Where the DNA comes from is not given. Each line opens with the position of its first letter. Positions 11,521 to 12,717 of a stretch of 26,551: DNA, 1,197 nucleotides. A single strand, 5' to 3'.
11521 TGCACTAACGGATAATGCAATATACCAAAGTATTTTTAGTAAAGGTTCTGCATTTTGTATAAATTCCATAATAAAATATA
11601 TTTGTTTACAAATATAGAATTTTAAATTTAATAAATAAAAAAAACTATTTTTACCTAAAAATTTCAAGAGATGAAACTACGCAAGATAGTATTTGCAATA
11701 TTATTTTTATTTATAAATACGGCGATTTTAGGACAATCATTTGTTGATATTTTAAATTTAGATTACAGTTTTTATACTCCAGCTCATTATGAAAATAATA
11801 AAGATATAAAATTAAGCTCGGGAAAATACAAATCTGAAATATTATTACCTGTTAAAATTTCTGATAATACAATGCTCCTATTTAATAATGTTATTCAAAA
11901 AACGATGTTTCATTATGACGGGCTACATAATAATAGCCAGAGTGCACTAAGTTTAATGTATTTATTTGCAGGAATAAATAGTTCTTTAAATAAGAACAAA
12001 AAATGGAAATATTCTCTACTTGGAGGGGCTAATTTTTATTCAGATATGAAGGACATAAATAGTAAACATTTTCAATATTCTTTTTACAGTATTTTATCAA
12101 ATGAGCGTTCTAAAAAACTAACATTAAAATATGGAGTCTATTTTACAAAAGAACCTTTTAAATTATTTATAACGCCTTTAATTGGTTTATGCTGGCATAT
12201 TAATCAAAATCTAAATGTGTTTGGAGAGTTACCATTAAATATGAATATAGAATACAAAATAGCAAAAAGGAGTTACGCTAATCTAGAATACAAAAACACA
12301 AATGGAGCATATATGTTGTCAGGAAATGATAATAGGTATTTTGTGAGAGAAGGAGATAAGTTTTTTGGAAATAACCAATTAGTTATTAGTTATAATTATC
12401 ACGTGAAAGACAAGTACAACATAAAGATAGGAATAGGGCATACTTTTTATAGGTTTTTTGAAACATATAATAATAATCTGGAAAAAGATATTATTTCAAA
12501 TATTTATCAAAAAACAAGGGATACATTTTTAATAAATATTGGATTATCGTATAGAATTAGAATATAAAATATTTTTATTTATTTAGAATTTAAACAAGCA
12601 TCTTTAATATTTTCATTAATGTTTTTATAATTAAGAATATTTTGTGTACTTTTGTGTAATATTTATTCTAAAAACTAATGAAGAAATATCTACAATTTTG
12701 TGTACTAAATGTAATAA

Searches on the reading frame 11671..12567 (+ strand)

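Call 30: search_protein_families(library=pfam, proteins=[window:11671-12567:+], max_evalue=0.0001)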
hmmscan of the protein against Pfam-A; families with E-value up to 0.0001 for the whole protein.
window:11671-12567:+ (298 aa): 1 family
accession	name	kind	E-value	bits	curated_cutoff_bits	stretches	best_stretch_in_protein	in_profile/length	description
PF19783.5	DUF6268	-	7.2e-09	35.5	22.8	1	32-295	16-279/279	Domain of unknown function (DUF6268)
